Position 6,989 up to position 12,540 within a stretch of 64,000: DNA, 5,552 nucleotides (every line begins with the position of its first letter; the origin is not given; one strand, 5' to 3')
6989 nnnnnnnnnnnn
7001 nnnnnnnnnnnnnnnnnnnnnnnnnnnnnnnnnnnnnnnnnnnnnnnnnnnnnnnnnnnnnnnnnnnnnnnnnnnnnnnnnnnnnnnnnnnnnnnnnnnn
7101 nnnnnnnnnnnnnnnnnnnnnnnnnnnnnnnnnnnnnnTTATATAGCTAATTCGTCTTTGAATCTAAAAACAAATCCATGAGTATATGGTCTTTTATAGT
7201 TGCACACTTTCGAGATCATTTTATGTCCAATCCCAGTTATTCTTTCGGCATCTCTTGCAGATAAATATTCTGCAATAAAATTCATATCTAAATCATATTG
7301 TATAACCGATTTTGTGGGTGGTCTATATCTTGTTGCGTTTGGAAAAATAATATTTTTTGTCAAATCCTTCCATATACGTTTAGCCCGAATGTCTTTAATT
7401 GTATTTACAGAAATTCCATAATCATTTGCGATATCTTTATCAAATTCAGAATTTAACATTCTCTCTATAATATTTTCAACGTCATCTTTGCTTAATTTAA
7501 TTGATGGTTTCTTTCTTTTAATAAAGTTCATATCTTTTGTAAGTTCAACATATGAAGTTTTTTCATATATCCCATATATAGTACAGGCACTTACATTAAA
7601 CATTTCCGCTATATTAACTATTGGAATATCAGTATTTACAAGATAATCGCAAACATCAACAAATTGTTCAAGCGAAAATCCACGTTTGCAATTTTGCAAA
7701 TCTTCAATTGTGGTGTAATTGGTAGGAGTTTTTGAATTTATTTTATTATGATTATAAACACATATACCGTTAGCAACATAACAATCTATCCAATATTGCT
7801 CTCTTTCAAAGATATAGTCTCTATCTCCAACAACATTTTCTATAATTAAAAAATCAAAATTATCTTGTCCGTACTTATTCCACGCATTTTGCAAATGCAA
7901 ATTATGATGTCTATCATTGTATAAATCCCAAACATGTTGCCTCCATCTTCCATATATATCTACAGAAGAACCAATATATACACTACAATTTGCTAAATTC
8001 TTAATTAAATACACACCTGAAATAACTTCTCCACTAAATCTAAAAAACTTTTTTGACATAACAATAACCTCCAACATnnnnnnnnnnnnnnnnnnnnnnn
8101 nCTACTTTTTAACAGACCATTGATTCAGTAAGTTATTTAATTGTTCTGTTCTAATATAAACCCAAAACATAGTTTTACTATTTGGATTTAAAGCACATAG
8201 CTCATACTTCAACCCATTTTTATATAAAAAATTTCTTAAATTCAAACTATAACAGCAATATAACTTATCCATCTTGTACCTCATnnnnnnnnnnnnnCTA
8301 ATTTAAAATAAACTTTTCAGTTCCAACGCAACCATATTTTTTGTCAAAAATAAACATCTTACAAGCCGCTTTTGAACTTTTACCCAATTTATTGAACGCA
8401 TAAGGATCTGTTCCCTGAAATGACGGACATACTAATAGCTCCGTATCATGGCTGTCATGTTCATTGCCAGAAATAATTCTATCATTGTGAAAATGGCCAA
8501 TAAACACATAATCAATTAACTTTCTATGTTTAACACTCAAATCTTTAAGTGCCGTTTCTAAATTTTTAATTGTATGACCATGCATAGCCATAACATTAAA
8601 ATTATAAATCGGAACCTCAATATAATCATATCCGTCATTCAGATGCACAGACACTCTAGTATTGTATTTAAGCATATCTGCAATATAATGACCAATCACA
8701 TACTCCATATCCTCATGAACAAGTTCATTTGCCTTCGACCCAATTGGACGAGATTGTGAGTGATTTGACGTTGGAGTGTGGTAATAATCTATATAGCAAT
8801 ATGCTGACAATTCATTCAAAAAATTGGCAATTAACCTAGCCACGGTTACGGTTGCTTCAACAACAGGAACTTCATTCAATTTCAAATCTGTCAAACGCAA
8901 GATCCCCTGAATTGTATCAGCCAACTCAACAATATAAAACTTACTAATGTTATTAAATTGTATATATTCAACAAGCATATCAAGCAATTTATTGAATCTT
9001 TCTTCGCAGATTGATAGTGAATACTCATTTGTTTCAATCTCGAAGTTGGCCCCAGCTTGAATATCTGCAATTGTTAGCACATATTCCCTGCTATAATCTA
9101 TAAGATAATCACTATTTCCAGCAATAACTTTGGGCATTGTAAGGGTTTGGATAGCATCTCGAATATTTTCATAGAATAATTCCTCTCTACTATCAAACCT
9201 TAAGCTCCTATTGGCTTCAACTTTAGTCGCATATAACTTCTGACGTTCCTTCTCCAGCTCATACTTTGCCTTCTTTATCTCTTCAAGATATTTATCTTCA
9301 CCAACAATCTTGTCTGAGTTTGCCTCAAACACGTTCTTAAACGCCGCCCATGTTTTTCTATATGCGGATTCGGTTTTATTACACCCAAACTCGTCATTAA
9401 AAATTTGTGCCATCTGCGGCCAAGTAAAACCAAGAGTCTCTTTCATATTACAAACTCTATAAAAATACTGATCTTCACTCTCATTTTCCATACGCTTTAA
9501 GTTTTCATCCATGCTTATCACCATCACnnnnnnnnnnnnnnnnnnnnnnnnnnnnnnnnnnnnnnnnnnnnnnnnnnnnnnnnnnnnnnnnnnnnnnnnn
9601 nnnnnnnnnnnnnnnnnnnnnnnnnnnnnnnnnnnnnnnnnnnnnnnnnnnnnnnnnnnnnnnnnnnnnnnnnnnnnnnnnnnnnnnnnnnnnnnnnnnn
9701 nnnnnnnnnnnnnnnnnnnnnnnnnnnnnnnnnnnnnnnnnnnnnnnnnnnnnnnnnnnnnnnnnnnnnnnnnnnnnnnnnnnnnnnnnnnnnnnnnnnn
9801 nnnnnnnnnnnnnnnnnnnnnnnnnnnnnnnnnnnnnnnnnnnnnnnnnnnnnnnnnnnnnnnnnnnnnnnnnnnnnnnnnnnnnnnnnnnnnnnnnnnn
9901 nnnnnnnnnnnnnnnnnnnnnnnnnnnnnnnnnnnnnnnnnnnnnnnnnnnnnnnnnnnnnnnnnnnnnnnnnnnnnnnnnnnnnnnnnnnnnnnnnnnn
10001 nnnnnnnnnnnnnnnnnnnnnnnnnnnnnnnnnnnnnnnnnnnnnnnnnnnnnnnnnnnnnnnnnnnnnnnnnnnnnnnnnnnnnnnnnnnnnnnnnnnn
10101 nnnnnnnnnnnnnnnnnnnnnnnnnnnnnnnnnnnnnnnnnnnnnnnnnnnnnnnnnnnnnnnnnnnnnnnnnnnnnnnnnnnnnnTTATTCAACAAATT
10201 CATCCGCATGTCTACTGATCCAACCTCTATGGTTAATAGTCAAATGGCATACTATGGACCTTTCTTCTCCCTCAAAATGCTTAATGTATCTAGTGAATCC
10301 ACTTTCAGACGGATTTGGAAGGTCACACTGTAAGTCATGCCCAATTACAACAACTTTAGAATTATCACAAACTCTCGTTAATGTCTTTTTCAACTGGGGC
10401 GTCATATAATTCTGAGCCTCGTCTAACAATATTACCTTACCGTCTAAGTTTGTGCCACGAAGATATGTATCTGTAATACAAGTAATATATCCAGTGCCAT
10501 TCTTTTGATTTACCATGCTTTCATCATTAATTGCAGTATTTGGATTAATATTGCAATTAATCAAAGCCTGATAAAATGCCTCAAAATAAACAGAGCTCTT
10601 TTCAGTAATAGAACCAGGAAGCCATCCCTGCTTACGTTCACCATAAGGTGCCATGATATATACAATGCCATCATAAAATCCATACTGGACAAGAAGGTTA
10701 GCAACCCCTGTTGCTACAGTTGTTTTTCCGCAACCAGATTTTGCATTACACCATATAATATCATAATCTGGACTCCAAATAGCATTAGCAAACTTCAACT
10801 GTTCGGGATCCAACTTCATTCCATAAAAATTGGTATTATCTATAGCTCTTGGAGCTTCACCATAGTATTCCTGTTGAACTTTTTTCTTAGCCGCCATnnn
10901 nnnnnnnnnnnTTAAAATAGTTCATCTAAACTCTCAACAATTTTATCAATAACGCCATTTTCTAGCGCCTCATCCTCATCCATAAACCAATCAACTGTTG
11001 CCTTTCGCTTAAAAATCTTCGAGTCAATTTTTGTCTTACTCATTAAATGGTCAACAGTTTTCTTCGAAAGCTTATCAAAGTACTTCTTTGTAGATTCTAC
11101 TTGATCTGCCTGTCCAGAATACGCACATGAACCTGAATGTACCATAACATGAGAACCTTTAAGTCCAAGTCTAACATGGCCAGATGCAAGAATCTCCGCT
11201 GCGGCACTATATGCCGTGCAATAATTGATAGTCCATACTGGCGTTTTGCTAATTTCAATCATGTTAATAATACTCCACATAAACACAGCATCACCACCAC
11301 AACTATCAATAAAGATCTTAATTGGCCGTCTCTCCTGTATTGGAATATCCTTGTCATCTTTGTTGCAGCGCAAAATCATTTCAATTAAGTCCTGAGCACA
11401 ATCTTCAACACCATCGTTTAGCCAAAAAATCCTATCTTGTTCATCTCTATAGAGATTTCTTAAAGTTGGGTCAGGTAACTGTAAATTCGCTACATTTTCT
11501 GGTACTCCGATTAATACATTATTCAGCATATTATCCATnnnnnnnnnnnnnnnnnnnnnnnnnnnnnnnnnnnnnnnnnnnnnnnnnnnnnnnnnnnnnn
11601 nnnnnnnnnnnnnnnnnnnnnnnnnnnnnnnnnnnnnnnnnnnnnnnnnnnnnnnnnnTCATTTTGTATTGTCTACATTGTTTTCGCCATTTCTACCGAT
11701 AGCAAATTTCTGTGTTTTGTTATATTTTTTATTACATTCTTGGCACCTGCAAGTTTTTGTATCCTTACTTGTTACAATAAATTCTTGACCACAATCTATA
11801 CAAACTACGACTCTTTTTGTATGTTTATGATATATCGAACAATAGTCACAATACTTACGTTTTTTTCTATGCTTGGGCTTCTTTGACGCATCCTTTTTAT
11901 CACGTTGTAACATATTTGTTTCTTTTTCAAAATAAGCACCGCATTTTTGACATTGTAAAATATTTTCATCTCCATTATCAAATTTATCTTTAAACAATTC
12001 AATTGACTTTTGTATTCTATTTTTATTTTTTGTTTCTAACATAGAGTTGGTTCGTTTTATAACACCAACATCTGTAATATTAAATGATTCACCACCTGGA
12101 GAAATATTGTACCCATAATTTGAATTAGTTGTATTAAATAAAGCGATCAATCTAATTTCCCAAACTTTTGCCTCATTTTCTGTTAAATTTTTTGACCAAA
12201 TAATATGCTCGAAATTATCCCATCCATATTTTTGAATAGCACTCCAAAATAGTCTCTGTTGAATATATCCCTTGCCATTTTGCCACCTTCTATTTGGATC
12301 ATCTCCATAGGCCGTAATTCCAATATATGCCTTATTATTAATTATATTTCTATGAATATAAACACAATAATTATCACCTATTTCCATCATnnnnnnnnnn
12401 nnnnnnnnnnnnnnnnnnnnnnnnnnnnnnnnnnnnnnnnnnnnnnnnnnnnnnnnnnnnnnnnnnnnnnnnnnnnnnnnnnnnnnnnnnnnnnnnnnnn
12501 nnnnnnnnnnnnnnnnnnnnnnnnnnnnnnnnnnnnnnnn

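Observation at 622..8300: Self-contained homing-endonuclease cassettes: motif-headed small paralogous ORF + GIY-YIG gene + terminator, occurring twice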

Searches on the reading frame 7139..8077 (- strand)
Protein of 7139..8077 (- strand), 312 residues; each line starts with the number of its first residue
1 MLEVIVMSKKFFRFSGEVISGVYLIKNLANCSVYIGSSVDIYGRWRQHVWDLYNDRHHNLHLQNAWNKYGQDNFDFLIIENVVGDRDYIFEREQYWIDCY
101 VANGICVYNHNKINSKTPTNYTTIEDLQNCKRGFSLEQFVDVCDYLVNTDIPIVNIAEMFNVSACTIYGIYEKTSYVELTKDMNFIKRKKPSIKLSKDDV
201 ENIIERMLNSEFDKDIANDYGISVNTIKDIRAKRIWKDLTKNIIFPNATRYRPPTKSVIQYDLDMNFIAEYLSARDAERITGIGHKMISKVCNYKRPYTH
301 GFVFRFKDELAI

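Call 5: search_protein_families(library=pfam, proteins=[window:7139-8077:-], max_evalue=0.01)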
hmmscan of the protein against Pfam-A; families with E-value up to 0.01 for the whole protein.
window:7139-8077:- (312 aa): 3 families
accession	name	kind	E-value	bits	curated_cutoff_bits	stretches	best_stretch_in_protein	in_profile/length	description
PF01541.30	GIY-YIG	-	9.5e-11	42.3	22.6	1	21-100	3-72/78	GIY-YIG catalytic domain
PF07453.19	NUMOD1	-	6.9e-07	29.8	22.8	1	256-290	1-35/37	NUMOD1 domain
PF02796.21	HTH_7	-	0.0033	18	23.8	0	150-168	21-39/45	Helix-turn-helix domain of resolvase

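Call 8: search_protein_families(library=phrogs, proteins=[window:7139-8077:-], max_evalue=0.01)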
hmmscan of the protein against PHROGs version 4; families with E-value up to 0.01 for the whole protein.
window:7139-8077:- (312 aa): 15 families
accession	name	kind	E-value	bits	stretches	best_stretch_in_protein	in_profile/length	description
phrog_7168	-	DNA, RNA and nucleotide metabolism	3.1e-28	100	1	21-254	3-231/284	homing endonuclease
phrog_314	-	DNA, RNA and nucleotide metabolism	4.1e-22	79.8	1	19-302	178-385/574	homing endonuclease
phrog_5123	-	DNA, RNA and nucleotide metabolism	1.6e-14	55.1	1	21-113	3-91/152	homing endonuclease with GIY-YIG motif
phrog_19446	-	DNA, RNA and nucleotide metabolism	9e-10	39.5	1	21-101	3-80/254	homing endonuclease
phrog_59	-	DNA, RNA and nucleotide metabolism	1.2e-09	39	1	214-298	250-320/423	HNH endonuclease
phrog_20162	-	DNA, RNA and nucleotide metabolism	9.5e-06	26.9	1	256-309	31-84/88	HNH endonuclease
phrog_26160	-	unknown function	1.7e-05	25.1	1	4-102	167-270/278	-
phrog_1303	-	DNA, RNA and nucleotide metabolism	0.00012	22.9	1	148-230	37-117/184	DNA binding protein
phrog_4151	-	DNA, RNA and nucleotide metabolism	0.00018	22.4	1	214-242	24-52/154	DNA binding protein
phrog_6156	-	DNA, RNA and nucleotide metabolism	0.00059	20.2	1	185-243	174-234/261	endonuclease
phrog_2538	-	head and packaging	0.0007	20.7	0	201-242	8-54/129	terminase small subunit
phrog_19235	-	unknown function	0.0016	18.9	1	9-58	10-59/251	-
phrog_11726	-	moron, auxiliary metabolic gene and host takeover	0.0035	18.5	0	140-169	16-45/89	sporulation stage III protein D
phrog_509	-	head and packaging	0.0093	16.5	0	201-241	12-52/238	terminase small subunit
phrog_13862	-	DNA, RNA and nucleotide metabolism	0.0096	17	0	16-80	24-84/112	endonuclease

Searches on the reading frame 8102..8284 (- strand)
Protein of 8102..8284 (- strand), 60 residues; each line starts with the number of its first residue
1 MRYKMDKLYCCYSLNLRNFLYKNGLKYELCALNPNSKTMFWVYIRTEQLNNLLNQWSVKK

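Call 5: search_protein_families(library=pfam, proteins=[window:8102-8284:-], max_evalue=0.01)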
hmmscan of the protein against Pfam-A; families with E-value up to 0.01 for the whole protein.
window:8102-8284:- (60 aa): 0 families

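Call 8: search_protein_families(library=phrogs, proteins=[window:8102-8284:-], max_evalue=0.01)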
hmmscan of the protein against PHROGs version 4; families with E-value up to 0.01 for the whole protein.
window:8102-8284:- (60 aa): 1 family
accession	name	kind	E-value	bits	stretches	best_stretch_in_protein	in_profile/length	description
phrog_21297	-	unknown function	3.5e-13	50.4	1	6-60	3-57/63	-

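Call 12: search_dna_similar(query=window:8105-8272:-, collection=phages, mode=protein, max_rows=60, max_evalue=0.01)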
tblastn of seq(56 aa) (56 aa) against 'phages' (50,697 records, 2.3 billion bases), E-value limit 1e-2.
Records with a match: 5; places in all: 6; records where one place covers at least 80% of the query: 5.
Best place of each record, by identity: 60-80% 1; <60% 4.
By first word of the organism name: Geobacillus 2; Bacteriophage 1; Sporosarcina 1; Lysinibacillus 1.
By host as written in the record: - 3; Sporosarcina aquimarina 1; Lysinibacillus capsici DO76 1.
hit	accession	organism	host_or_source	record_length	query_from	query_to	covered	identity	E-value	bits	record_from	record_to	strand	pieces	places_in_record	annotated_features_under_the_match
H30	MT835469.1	Bacteriophage sp.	human fecal samples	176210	1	55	98%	67.9%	1e-17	79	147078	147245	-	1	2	record has no annotation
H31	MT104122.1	Sporosarcina phage Lietuvens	Sporosarcina aquimarina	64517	2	56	98%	38.2%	1e-4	42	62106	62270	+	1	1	hypothetical protein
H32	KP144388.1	Geobacillus virus E3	failed fermentation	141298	4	56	95%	34.0%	5e-5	44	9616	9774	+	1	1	hypothetical protein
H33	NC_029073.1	Geobacillus virus E3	failed fermentation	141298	4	56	95%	34.0%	5e-5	44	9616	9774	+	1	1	hypothetical protein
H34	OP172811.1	Lysinibacillus phage LC76P1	Lysinibacillus capsici DO76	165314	2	54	95%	34.0%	2e-3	39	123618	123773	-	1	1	hypothetical protein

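Call 15: get_annotated_region(hit=H34, flank=3000)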
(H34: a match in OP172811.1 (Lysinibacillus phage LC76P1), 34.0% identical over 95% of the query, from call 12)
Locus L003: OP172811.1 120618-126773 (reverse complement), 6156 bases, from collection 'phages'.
description: Lysinibacillus phage LC76P1, complete genome.
organism: Lysinibacillus phage LC76P1 (NCBI taxid 2968682)
taxonomy: Viruses; Duplodnaviria; Heunggongvirae; Uroviricota; Caudoviricetes
host: Lysinibacillus capsici DO76; source: municipal sewage; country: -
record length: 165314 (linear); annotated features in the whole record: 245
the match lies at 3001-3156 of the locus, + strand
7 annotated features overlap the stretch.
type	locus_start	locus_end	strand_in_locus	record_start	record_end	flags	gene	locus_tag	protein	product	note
CDS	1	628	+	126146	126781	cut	-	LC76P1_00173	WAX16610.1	hypothetical protein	-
CDS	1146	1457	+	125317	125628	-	-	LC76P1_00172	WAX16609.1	hypothetical protein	-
CDS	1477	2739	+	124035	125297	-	-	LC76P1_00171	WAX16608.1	hypothetical protein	-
CDS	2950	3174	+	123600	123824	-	-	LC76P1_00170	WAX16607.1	hypothetical protein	-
CDS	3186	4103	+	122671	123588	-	-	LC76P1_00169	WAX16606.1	hypothetical protein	-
CDS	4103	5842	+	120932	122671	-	-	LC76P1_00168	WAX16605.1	hypothetical protein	-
CDS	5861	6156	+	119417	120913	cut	-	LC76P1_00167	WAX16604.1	hypothetical protein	-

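Call 16: get_annotated_region(hit=H30, flank=6000)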
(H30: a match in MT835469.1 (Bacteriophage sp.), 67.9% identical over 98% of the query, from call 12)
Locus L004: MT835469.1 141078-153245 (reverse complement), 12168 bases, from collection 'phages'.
description: UNVERIFIED: Bacteriophage sp. clone scaffold_0 genomic sequence.
organism: Bacteriophage sp. (NCBI taxid 38018)
taxonomy: Viruses
host: -; source: human fecal samples; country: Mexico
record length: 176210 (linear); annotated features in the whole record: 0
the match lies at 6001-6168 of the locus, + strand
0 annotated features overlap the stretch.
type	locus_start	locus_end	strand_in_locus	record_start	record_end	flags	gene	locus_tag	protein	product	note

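Call 29: find_related_loci(query=window:8105-8272:-, collection=viral_contigs, flank=6000)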
Query seq(56 aa) (56 aa) in viral_contigs; peptide patterns used: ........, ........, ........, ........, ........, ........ (x = any residue, [..] = any of these).
19 stretches matched a pattern; 5 encode a relative of the query (tblastn E <= 1e-3); 5 distinct loci.
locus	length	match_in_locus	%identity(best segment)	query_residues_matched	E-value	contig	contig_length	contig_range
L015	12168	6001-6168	96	1-56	1e-33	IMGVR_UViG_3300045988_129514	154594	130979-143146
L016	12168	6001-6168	96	1-56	1e-33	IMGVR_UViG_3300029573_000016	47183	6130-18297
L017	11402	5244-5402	70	4-56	7e-24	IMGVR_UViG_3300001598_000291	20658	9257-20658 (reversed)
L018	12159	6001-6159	68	1-53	3e-23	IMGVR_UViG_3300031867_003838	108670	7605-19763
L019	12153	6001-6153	71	3-53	6e-23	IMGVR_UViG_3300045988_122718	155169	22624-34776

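Call 33: search_protein_families(library=pfam, proteins=[L004:6213-7163:+, L004:10262-11416:+, L018:6210-7124:+, L019:6159-6602:+, L017:5444-5917:+, L017:4190-5212:+], max_evalue=0.01)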
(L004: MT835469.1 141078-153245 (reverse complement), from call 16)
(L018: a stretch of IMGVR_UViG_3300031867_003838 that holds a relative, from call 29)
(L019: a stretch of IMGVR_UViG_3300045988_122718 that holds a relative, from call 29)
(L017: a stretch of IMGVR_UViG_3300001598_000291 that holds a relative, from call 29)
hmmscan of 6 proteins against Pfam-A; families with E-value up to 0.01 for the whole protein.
L004:6213-7163:+ (316 aa): 4 families
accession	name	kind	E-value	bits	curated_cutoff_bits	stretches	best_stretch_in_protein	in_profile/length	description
PF14311.12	DUF4379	-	2.6e-16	60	24.5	2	82-125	13-56/56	Probable Treble clef zinc finger domain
PF21817.3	CapR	-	3.2e-08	34.1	24.2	1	149-191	18-67/67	CapR homology domain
PF05265.19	DUF723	-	0.00083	19.7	20.9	0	131-190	1-59/60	Protein of unknown function (DUF723)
PF01155.25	HypA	-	0.0011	19.4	28.9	0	92-130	66-100/112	Hydrogenase/urease nickel incorporation, metallochaperone, hypA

L004:10262-11416:+ (384 aa): 2 families
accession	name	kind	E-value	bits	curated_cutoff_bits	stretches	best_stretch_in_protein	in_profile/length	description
PF21817.3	CapR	-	7.3e-17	61.8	24.2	2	7-69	4-67/67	CapR homology domain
PF14311.12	DUF4379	-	1.5e-11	44.8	24.5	2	92-137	10-55/56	Probable Treble clef zinc finger domain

L018:6210-7124:+ (304 aa): 4 families
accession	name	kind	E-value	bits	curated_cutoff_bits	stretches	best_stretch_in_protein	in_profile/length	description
PF07453.19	NUMOD1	-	2.7e-13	50.2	22.8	0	108-142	3-37/37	NUMOD1 domain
PF01541.30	GIY-YIG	-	1.5e-09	38.5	22.6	1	6-91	2-75/78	GIY-YIG catalytic domain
PF19835.5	SegE_GIY-YIG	-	0.00027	21.6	25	1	7-71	19-90/123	Putative endonuclease segE, GIY-YIG domain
PF06331.17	Tfb5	-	0.0093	16.4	23.5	0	207-253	18-65/67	Transcription factor TFIIH complex subunit Tfb5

L019:6159-6602:+ (147 aa): 1 family
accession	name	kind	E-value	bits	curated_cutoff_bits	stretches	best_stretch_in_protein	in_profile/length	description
PF14311.12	DUF4379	-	0.00069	20.2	24.5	1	45-79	21-56/56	Probable Treble clef zinc finger domain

L017:5444-5917:+ (157 aa): 2 families
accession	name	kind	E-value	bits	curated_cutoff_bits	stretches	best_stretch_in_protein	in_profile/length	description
PF00216.26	Bac_DNA_binding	-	2.2e-13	50.7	22.4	1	53-123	16-86/90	Bacterial DNA-binding protein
PF18291.6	HU-HIG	-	0.0048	17.4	26.2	1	49-93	43-87/125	HU domain fused to wHTH, Ig, or Glycine-rich motif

L017:4190-5212:+ (340 aa): 4 families
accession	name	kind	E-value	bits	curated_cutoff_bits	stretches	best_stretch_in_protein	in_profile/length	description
PF00589.27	Phage_integrase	-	2.9e-18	66.7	27.1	1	138-315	2-169/172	Phage integrase family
PF13495.12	Phage_int_SAM_4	-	0.00011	23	27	1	26-115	1-83/85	Phage integrase, N-terminal SAM-like domain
PF16795.10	Phage_integr_3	-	0.00064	20.1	27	0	137-301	2-133/161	Archaeal phage integrase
PF02899.23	Phage_int_SAM_1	-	0.0079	16.9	22.3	0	28-64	2-37/83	Phage integrase, N-terminal SAM-like domain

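Call 90: search_solved_structures(query=L004:6213-7163:+, max_evalue=1)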
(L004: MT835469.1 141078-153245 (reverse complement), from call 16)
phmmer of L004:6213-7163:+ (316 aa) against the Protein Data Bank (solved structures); distinct sequences matched with E-value up to 1: 2.
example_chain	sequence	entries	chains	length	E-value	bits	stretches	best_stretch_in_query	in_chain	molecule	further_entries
2dmi_A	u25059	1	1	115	0.092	15.2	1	36-115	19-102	Teashirt homolog 3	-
6sga_Fd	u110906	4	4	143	0.15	14.5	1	94-123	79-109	mt-SAF33 | DUF4379 domain-containing protein | Probable Zinc-ribbon domain-containing protein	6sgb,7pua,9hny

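Call 91: search_protein_families(library=ncbifam, proteins=[L004:6213-7163:+, L004:10262-11416:+, window:8105-8272:-], max_evalue=0.01)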
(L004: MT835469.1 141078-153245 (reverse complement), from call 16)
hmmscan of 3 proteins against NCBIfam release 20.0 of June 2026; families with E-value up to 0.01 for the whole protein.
L004:6213-7163:+ (316 aa): 0 families

L004:10262-11416:+ (384 aa): 1 family
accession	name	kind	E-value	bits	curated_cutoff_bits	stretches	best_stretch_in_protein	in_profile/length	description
NF040706.1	photo_cyt_PufC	equivalog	0.0041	16.6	150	1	195-277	158-242/312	photosynthetic reaction center cytochrome PufC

seq(56 aa): 0 families

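Call 93: search_protein_families(library=padloc, proteins=[window:8105-8272:-], max_evalue=0.1)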
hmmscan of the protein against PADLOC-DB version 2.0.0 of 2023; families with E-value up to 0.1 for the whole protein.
seq(56 aa): 0 families

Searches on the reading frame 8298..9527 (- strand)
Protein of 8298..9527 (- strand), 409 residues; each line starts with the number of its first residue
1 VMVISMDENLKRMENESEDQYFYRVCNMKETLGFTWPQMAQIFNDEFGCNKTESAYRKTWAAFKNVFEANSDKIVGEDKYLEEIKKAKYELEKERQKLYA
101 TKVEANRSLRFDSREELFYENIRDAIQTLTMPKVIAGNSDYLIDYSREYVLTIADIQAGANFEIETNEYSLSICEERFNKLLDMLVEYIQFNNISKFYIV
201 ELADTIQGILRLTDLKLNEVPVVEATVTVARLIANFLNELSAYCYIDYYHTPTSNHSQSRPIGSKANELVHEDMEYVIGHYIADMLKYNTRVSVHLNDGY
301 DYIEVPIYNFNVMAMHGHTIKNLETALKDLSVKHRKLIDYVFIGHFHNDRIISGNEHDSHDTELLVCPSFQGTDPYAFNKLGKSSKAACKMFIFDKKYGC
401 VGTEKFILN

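Call 5: search_protein_families(library=pfam, proteins=[window:8298-9527:-], max_evalue=0.01)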
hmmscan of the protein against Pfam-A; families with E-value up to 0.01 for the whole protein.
window:8298-9527:- (409 aa): 0 families

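Call 8: search_protein_families(library=phrogs, proteins=[window:8298-9527:-], max_evalue=0.01)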
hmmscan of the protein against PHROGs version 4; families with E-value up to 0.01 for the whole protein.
window:8298-9527:- (409 aa): 3 families
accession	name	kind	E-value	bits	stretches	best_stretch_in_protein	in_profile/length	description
phrog_284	-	DNA, RNA and nucleotide metabolism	1.4e-50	173.3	1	30-399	18-385/398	exonuclease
phrog_704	-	DNA, RNA and nucleotide metabolism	4.1e-08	33.7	1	272-402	253-380/390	DNA repair exonuclease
phrog_20762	-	unknown function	0.0014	19.9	1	314-403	22-110/117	-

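Call 60: find_related_loci(query=window:8298-9527:-, collection=viral_contigs, flank=4000)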
Query window:8298-9527:- (409 aa) in viral_contigs; peptide patterns used: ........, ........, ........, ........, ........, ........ (x = any residue, [..] = any of these).
29 stretches matched a pattern; 10 encode a relative of the query (tblastn E <= 1e-3); 10 distinct loci.
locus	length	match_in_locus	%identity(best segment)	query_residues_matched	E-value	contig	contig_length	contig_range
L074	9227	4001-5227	97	1-409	0e+0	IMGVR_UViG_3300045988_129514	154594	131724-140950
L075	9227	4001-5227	97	1-409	0e+0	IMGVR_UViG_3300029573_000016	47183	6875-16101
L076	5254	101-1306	69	6-409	0e+0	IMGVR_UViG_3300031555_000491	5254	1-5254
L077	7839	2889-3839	56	90-409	9e-117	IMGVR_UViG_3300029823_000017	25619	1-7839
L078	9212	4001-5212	47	5-409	5e-115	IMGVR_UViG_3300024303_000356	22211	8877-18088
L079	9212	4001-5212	47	5-409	5e-115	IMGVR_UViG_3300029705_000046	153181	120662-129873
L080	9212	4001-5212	47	5-409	5e-115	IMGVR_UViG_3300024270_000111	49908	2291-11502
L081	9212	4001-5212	47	5-409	5e-115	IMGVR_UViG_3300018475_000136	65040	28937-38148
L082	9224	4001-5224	48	3-409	2e-112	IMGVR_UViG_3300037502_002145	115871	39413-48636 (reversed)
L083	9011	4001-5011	50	68-409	1e-104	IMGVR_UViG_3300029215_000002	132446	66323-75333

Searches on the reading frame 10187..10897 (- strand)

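Call 58: search_protein_families(library=pfam, proteins=[window:10187-10897:-], max_evalue=0.001)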
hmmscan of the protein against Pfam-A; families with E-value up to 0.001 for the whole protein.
window:10187-10897:- (236 aa): 5 families
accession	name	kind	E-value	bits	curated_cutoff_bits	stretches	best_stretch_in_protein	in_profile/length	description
PF02562.22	PhoH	-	3.5e-27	95.7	27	1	31-220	7-187/205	PhoH-like protein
PF13604.12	AAA_30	-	1e-06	29.1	27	1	29-191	2-128/191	AAA domain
PF13401.12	AAA_22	-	0.00017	22.3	27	0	47-179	7-113/130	AAA domain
PF13245.12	AAA_19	-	0.0003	21.4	25.1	0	51-190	17-128/134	AAA domain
PF01656.29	CbiA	-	0.0004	20.8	25.4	0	47-73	1-27/125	CobQ/CobB/MinD/ParA nucleotide binding domain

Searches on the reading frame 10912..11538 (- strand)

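Call 58: search_protein_families(library=pfam, proteins=[window:10912-11538:-], max_evalue=0.001)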
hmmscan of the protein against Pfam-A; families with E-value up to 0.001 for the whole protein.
window:10912-11538:- (208 aa): 2 families
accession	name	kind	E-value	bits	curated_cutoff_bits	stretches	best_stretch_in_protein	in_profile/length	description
PF00574.28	CLP_protease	-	1.1e-23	84.6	20.2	1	45-202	27-180/182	Clp protease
PF25704.1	AcrF2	-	0.0005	20.7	27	0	120-160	31-71/90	Anti-CRISPR protein AcrF2 protein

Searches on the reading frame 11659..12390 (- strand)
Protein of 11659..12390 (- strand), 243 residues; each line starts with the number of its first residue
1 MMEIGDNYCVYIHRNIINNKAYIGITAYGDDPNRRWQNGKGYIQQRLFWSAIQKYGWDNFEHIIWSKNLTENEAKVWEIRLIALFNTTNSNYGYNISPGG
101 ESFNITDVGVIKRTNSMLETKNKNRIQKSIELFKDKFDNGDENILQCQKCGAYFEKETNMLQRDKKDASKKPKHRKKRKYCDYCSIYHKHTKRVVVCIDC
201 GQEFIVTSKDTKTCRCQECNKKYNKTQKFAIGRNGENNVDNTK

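Call 58: search_protein_families(library=pfam, proteins=[window:11659-12390:-], max_evalue=0.001)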
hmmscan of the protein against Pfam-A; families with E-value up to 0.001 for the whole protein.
window:11659-12390:- (243 aa): 1 family
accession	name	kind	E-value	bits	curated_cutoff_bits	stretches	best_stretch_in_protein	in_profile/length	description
PF01541.30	GIY-YIG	-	4.2e-06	27.4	22.6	1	7-87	1-74/78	GIY-YIG catalytic domain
